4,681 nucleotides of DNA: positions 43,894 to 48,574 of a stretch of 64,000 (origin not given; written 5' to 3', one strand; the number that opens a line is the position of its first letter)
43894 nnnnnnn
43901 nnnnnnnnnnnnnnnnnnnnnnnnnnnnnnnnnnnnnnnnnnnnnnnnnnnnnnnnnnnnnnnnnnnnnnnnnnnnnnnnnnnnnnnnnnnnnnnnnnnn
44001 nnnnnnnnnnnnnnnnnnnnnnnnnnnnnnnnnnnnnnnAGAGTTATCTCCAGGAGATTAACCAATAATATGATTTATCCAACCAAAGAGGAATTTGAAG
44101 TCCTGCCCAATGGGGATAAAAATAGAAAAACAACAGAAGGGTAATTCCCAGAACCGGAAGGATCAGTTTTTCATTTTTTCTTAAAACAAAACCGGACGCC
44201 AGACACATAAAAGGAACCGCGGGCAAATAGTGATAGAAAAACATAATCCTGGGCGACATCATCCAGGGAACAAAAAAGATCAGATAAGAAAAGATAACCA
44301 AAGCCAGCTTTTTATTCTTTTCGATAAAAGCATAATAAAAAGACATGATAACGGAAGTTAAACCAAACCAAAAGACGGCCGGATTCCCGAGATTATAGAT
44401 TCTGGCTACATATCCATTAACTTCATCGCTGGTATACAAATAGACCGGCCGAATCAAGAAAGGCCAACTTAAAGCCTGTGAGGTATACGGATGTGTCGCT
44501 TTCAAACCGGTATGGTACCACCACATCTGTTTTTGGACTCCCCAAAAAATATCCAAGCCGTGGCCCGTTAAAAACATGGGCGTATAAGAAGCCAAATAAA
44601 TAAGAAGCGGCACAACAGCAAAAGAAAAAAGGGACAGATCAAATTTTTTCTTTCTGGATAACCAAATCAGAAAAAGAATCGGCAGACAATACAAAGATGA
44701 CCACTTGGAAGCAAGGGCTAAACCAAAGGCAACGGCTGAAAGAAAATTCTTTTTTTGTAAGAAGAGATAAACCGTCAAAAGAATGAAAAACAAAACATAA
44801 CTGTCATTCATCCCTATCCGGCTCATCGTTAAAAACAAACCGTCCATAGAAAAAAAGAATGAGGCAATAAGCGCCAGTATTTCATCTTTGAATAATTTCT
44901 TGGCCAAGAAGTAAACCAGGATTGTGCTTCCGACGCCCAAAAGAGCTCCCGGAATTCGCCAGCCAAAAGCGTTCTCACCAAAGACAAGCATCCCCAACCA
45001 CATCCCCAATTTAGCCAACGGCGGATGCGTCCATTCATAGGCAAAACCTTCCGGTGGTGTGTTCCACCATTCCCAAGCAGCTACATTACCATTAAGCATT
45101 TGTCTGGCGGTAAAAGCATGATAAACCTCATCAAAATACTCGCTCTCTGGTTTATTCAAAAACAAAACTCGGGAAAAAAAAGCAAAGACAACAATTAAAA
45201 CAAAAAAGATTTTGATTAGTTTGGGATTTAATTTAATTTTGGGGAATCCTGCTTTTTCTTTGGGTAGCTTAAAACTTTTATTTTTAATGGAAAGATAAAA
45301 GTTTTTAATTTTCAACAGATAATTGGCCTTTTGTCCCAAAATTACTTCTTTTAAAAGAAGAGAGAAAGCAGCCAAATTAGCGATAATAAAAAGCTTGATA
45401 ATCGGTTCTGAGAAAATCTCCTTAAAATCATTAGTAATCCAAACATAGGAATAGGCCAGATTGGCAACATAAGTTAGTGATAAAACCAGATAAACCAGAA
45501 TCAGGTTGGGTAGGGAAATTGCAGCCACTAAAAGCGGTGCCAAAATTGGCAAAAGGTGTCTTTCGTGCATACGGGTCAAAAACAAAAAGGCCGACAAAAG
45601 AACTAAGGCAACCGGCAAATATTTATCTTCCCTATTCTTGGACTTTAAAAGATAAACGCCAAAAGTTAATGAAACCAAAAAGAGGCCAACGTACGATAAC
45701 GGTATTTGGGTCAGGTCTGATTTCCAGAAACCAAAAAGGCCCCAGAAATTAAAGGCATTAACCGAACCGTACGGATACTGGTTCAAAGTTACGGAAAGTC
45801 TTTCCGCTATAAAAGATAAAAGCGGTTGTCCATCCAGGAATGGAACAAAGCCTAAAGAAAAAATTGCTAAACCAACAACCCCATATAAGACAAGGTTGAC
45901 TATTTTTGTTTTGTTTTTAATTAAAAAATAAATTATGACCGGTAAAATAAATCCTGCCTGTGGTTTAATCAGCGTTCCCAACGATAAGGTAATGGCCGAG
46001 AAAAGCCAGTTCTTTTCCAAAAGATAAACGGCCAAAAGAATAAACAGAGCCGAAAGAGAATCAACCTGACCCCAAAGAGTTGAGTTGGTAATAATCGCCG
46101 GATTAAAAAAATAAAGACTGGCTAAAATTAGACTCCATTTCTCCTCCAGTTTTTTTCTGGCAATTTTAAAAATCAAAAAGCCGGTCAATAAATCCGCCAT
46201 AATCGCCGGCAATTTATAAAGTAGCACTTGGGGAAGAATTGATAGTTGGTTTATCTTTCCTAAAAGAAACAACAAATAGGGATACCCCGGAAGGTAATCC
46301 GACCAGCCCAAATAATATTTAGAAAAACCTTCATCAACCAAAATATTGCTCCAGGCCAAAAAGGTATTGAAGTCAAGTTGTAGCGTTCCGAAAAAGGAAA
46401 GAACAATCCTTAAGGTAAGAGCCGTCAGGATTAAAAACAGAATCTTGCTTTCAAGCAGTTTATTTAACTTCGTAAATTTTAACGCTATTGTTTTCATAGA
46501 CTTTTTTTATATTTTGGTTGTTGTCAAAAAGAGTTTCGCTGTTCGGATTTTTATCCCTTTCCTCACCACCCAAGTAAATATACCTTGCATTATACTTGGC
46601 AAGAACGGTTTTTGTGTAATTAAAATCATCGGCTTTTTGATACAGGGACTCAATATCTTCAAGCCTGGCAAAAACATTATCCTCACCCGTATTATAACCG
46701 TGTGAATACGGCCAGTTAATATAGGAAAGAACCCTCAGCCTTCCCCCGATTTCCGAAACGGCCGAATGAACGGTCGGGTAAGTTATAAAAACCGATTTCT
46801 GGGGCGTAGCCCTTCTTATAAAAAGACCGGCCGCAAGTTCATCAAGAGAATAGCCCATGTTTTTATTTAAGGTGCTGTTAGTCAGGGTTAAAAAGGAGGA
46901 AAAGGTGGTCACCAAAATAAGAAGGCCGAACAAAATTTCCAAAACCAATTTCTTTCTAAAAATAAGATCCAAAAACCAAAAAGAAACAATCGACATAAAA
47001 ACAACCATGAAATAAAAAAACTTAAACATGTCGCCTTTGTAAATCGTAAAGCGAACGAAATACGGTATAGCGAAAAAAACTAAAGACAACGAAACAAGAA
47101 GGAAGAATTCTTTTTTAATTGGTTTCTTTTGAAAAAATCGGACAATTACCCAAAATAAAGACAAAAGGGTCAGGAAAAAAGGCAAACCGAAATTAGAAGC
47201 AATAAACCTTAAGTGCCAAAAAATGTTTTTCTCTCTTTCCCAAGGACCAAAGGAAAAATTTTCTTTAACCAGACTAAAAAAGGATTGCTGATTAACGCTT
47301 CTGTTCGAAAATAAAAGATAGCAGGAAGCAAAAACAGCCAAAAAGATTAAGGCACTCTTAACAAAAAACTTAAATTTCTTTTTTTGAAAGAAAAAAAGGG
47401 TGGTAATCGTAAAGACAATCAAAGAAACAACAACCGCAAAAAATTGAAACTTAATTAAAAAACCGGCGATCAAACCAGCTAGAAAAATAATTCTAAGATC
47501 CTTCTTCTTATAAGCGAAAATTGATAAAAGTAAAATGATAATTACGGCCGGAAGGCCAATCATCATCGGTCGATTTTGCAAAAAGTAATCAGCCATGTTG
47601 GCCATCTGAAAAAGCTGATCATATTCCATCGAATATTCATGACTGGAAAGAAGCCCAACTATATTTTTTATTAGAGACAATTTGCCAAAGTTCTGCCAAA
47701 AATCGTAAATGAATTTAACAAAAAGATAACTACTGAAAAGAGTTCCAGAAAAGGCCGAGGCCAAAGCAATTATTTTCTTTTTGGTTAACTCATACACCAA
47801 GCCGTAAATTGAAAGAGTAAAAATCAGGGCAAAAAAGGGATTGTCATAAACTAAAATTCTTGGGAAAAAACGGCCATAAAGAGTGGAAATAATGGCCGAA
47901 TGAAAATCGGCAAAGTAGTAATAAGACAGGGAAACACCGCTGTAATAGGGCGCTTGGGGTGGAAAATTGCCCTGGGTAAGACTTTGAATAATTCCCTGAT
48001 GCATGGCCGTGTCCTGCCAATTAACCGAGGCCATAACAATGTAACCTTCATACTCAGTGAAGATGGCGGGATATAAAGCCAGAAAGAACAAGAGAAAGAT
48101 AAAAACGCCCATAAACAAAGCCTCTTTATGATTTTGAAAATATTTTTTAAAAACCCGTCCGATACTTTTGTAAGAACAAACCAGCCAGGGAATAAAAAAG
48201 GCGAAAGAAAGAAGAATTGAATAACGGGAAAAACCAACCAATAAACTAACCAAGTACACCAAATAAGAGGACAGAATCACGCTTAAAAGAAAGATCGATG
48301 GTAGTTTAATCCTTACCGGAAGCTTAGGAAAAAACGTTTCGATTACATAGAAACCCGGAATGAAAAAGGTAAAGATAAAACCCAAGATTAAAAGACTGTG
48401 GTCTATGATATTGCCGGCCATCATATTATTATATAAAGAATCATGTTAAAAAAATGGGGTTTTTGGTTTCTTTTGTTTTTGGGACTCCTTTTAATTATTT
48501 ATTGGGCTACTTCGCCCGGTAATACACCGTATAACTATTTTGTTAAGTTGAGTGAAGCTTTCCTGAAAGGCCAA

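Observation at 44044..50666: GT-C glycosyltransferase trio plus LCP ligase immediately flanking Thr/Pro-rich secreted proteins; candidate protein O-glycosylation / wall-polymer attachment module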

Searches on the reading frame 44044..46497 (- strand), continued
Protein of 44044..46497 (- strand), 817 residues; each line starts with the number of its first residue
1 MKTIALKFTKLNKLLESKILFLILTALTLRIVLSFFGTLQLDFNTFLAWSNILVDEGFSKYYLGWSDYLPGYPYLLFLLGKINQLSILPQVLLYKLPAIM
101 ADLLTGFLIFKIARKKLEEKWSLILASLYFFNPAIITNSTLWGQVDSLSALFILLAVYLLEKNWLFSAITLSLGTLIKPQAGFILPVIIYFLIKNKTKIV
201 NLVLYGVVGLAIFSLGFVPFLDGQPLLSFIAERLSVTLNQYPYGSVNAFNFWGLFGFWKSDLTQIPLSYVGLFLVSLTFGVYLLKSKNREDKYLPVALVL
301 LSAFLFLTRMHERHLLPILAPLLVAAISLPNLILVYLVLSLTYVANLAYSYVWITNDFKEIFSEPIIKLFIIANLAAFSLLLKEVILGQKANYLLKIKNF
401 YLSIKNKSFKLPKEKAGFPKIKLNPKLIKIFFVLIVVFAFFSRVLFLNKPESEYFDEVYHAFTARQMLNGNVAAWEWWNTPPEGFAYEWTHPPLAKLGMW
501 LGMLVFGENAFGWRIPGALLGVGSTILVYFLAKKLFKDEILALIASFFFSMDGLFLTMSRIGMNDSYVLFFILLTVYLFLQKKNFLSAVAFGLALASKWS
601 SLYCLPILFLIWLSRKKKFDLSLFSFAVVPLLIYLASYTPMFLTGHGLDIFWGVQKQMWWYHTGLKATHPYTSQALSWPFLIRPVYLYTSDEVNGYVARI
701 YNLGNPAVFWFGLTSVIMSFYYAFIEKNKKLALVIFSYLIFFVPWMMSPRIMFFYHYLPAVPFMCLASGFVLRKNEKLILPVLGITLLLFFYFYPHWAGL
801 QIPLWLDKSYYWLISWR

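Call 32: predict_structure(alignment_id=A1)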
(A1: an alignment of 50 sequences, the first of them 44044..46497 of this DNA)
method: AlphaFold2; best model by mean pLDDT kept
length: 817 residues; sequences in the alignment: 50
mean_pLDDT: 83.8   pTM: 0.67
mean pLDDT of the five models: 83.8, 82.9, 81.8, 80.1, 79.3
residues with pLDDT >= 90: 400; 70-90: 267; 50-70: 113; < 50: 37
segments of 3 or more residues with pLDDT < 50: 1-3, 5-8, 242-246, 259-265, 409-415, 667-672
pLDDT, mean of each block of 10 residues (from residue 1): 49 72 95 86 88 90 76 93 93 94 98 92 95 93 84 97 94 92 93 91 95 94 88 76 56 65 55 90 75 93 77 77 91 92 86 77 80 92 79 64 60 59 90 98 91 75 88 77 60 81 94 94 98 96 98 90 87 98 96 90 93 82 93 88 83 76 53 56 66 79 83 94 87 95 69 67 97 94 95 89 78 59
secondary structure, 60 per line:
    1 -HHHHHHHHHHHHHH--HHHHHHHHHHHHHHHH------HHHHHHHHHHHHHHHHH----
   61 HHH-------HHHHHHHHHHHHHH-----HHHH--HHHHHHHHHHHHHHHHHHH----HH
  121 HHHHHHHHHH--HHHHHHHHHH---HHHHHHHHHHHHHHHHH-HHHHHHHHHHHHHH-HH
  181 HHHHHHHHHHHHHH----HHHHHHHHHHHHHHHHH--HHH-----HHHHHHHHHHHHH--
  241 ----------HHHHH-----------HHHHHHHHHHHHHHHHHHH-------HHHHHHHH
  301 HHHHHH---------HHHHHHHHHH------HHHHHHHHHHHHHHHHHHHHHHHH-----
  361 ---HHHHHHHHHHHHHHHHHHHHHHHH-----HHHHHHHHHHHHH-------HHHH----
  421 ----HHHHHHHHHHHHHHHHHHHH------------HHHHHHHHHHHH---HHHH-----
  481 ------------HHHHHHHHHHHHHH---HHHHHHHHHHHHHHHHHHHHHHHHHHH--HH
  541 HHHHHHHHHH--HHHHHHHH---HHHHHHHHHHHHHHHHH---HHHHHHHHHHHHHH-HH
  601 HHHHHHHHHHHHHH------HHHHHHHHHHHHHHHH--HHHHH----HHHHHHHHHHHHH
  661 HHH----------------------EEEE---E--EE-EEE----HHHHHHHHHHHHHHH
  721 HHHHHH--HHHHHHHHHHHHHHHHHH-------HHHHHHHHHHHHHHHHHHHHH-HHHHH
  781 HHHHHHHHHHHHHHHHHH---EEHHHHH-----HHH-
elements in order (helices of 4 or more, strands of 3 or more residues): H2-15 H18-33 H40-56 H71-84 H90-93 H96-114 H119-130 H133-142 H146-162 H164-177 H179-194 H199-215 H226-238 H251-255 H267-285 H293-306 H316-325 H332-355 H364-387 H393-405 H413-416 H425-444 H457-468 H472-475 H493-506 H510-536 H539-550 H553-560 H564-580 H584-597 H599-614 H621-636 H639-643 H648-663 E686-689 E699-701 H706-726 H729-746 H754-774 H776-798 H804-808
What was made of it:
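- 44044..45225 (-): C-terminal module (residues ~425-817) of the 817-aa protein: a minimal protein O-mannosyltransferase (GT39/PMT) without MIR domains. A beta-hairpin is predicted at 686-701 (call 32).
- On PMT / GT39 protein O-mannosyltransferase (C-module, residues ~425-817): Strands are predicted at 686-689 and 699-701 (call 32), but the preceding 667-672 has pLDDT below 50.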

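Call 34: fold_search(model_id=the predicted structure, library=pdb)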
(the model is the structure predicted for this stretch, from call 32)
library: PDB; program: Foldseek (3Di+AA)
matches with E <= 10: 94; with E <= 0.001: 23
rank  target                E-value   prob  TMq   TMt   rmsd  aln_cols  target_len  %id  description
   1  9i5k_A                4.5e-11  1.00  0.40  0.64   4.4       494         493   18  Structure of the Chaetomium thermophilum Pmt4 homodimer (C2 symmetry) (released 2025-12-24)
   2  9i5l_A                7.5e-08  1.00  0.40  0.46   5.3       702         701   13  Structure of the Chaetomium thermophilum Pmt4 homodimer (C1 symmetry) (released 2025-12-24)
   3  9e61_B                1.6e-06  1.00  0.40  0.44   6.4       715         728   12  Cryo-EM structure of Saccharomyces cerevisiae Pmt4 apo form (released 2025-10-15)
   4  6snh_X                2.7e-06  1.00  0.36  0.58   8.5       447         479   17  Cryo-EM structure of yeast ALG6 in complex with 6AG9 Fab and Dol25-P-Glc (released 2020-03-11)
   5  9e6i_B                3.4e-06  1.00  0.40  0.44   6.0       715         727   12  Cryo-EM structure of Saccharomyces cerevisiae Pmt4-Ccw5 complex (released 2025-10-15)
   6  9e61_A                3.4e-06  1.00  0.39  0.44   7.0       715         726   12  Cryo-EM structure of Saccharomyces cerevisiae Pmt4 apo form (released 2025-10-15)
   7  6p25_A                5.0e-06  1.00  0.39  0.43   6.7       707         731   16  Structure of S. cerevisiae protein O-mannosyltransferase Pmt1-Pmt2 complex bound to the sugar donor and a peptide acce (released 2019-07-10)
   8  6p25_B                3.7e-05  1.00  0.40  0.47   4.6       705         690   12  Structure of S. cerevisiae protein O-mannosyltransferase Pmt1-Pmt2 complex bound to the sugar donor and a peptide acce (released 2019-07-10)
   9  8age_A                4.4e-05  1.00  0.30  0.37  11.0       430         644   16  Structure of yeast oligosaccharylransferase complex with acceptor peptide bound (released 2022-12-07)
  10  7oci_F                6.6e-05  1.00  0.30  0.37  12.1       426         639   17  Cryo-EM structure of yeast Ost6p containing oligosaccharyltransferase complex (released 2022-02-16)
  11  8agc_A                1.2e-04  1.00  0.29  0.33  11.2       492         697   15  Structure of yeast oligosaccharylransferase complex with lipid-linked oligosaccharide and non-acceptor peptide bound (released 2022-12-07)
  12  3wak                  1.2e-04  1.00  0.29  0.27  12.5       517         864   15  Crystal structure of the Archaeoglobus fulgidus oligosaccharyltransferase (O29867_ARCFU) in the apo form (released 2013-10-30)
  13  6s7o_A                1.3e-04  1.00  0.30  0.36  12.2       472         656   15  Cryo-EM structure of human oligosaccharyltransferase complex OST-A (released 2019-12-18)
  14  8agb_A                1.3e-04  1.00  0.29  0.36  12.5       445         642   16  Structure of yeast oligosaccharylransferase complex with lipid-linked oligosaccharide bound (released 2022-12-07)
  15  9dm5                  2.8e-04  1.00  0.32  0.61   6.4       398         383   14  Product-Bound mannosyltransferase PimE (released 2025-06-25)
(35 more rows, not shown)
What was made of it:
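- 44044..45225 (-): The top Foldseek hits are Pmt4, Pmt1 and Pmt2 (call 34).
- On PMT / GT39 protein O-mannosyltransferase (C-module, residues ~425-817): Foldseek: Pmt4 E 4.5e-11, Pmt1 and Pmt2 E 5e-6 and 4e-5, ArnT ~2e-3, Emb/AftA > 0.1 (call 34)
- ArnT scores E ~2e-3 and Emb/Aft score E > 0.1 (call 34). Eukaryotic PMTs work as dimers (6p25 and 9i5k are among the top hits, call 34).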

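Call 88: search_protein_families(library=pfam, proteins=[P0079, P0112], max_evalue=0.001)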
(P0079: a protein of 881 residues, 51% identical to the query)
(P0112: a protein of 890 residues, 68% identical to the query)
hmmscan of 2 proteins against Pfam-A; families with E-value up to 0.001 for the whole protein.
P0079 (881 aa): 5 families
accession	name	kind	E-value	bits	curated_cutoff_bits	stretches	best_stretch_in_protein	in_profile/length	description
PF16192.10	PMT_4TMC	-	3.4e-17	63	32.4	1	714-880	4-202/202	C-terminal four TMM region of protein-O-mannosyltransferase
PF02366.24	PMT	-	2.4e-15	57.2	22.7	1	570-707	78-242/245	Dolichyl-phosphate-mannose-protein mannosyltransferase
PF13231.12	PMT_2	-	1.3e-10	42.2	26.1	2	568-689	17-145/160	Dolichyl-phosphate-mannose-protein mannosyltransferase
PF01476.26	LysM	-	9.7e-09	35.5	20.9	1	510-555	1-42/43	LysM domain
PF15971.10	Mannosyl_trans4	-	0.00029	21.1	33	0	86-203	42-160/163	DolP-mannose mannosyltransferase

P0112 (890 aa): 4 families
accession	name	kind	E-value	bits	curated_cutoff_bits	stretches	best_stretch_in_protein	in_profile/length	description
PF16192.10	PMT_4TMC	-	1.2e-17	64.5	32.4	1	722-889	3-202/202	C-terminal four TMM region of protein-O-mannosyltransferase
PF13231.12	PMT_2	-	4.3e-15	56.7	26.1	2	576-705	16-154/160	Dolichyl-phosphate-mannose-protein mannosyltransferase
PF02366.24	PMT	-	4.5e-14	53.1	22.7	1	577-715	76-241/245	Dolichyl-phosphate-mannose-protein mannosyltransferase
PF01476.26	LysM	-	1.9e-07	31.3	20.9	1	519-564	1-42/43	LysM domain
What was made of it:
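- Two homologs carry a LysM domain inside loop 1 of the PMT module (call 88).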

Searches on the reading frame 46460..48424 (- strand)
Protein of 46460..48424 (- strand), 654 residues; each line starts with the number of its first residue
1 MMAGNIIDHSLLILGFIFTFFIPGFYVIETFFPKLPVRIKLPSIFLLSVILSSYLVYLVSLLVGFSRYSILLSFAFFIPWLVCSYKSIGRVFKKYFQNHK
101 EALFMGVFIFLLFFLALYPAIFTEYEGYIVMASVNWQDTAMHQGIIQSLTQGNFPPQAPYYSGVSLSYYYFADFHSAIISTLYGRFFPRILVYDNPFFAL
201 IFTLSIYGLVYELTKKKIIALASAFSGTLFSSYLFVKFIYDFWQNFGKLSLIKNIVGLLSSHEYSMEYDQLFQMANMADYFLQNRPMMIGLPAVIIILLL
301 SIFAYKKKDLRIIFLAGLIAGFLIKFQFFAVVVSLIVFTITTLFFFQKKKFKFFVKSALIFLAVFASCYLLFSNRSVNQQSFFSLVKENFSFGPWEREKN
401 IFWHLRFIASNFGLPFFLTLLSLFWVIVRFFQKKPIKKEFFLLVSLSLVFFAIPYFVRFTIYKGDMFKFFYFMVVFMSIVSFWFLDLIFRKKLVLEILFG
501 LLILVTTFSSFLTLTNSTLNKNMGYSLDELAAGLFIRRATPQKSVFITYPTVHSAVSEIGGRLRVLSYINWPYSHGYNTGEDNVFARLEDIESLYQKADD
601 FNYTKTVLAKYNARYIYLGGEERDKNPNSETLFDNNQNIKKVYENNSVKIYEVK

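Call 4: search_protein_families(library=pfam, proteins=[window:46460-48424:-], max_evalue=0.01)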
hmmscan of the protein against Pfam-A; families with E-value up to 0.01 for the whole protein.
window:46460-48424:- (654 aa): 1 family
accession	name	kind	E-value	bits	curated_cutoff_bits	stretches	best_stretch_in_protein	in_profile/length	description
PF10060.15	DUF2298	-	6.2e-07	29.2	27.8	1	52-245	2-193/488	Uncharacterized membrane protein (DUF2298)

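Call 5: search_protein_families(library=ncbifam, proteins=[window:46460-48424:-], max_evalue=0.01)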
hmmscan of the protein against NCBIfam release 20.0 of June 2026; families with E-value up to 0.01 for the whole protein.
window:46460-48424:- (654 aa): 1 family
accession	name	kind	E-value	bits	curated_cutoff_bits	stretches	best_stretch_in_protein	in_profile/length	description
TIGR03662.1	Chlor_Arch_YYY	subfamily_domain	1.8e-16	60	300.25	2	554-654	628-727/727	chlor_Arch_YYY domain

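Call 48: search_solved_structures(query=A5, max_evalue=10)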
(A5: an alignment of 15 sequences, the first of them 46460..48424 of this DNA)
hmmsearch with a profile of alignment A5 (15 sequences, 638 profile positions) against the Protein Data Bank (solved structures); distinct sequences matched with E-value up to 10: 13.
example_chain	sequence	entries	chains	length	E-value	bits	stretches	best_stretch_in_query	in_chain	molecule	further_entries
5g5l_O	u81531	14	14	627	0.056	14.9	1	411-479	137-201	RNA POLYMERASE I-SPECIFIC TRANSCRIPTION INITIATION FACTOR RRN3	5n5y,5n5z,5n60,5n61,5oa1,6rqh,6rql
3tj1_A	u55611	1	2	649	0.062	14.8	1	411-479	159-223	RNA polymerase I-specific transcription initiation factor RRN3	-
5vfo_G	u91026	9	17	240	0.38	12.2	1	557-587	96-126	Proteasome subunit alpha type-6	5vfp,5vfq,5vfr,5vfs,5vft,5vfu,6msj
9qvx_A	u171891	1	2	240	0.38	12.2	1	557-587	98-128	Proteasome subunit alpha type-6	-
7awe_A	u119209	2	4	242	0.38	12.2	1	557-587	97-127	Proteasome subunit alpha type-6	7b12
4r3o_A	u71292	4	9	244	0.39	12.1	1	557-587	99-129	Proteasome subunit alpha type-6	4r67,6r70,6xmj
8qys_G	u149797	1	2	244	0.39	12.1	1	557-587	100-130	Proteasome subunit alpha type-6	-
22mm_G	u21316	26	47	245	0.39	12.1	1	557-587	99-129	Proteasome subunit alpha type-6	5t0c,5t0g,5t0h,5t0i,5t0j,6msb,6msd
1iru_A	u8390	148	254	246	0.39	12.1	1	557-587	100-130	20S proteasome | PROTEASOME SUBUNIT ALPHA TYPE-6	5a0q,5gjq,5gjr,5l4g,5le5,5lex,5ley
8ysx_R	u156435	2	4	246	0.39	12.1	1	557-587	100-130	Proteasome subunit alpha type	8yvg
8qz9_G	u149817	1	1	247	0.39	12.1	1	557-587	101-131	Proteasome subunit alpha type-6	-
3unb_G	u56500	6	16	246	0.39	12.1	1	557-587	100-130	Proteasome subunit alpha type-6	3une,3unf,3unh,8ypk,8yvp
8w52_A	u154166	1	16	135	1.5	10.2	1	592-626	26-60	Gag polyprotein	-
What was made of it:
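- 46460..48424 (-): 654-aa polytopic protein (DUF2298 plus Chlor_Arch_YYY C-terminal domain). It overlaps the start of the 817-aa gene by 38 nt. It is an accessory gene, present in only 13 of 58 related loci. No relative among solved structures by sequence (call 48).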

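Call 73: search_protein_families(library=pfam, alignment_id=A5, max_evalue=0.1)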
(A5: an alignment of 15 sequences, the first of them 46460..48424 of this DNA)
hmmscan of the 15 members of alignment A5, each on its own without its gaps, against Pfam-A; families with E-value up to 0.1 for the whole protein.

A. member 1, window:46460-48424:- (654 aa): 3 families
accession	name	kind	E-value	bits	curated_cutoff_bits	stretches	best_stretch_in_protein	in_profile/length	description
PF10060.15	DUF2298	-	6.2e-07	29.2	27.8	1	52-245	2-193/488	Uncharacterized membrane protein (DUF2298)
PF12911.12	OppC_N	-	0.055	13.8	23.9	1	279-304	8-33/53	N-terminal TM domain of oligopeptide transport permease C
PF07760.16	DUF1616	-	0.065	12.8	31.6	0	13-72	25-95/307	Protein of unknown function (DUF1616)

B. families by the number of members that match (of 15 scanned): 6 families
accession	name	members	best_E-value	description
PF10060.15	DUF2298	12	4.9e-09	Uncharacterized membrane protein (DUF2298)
PF20604.3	DUF6798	5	3.6e-05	Domain of unknown function (DUF6798)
PF03058.19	Sar8_2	1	0.032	Sar8.2 family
PF12911.12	OppC_N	1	0.055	N-terminal TM domain of oligopeptide transport permease C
PF07760.16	DUF1616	1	0.065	Protein of unknown function (DUF1616)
PF09624.15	DUF2393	1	0.073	Protein of unknown function (DUF2393)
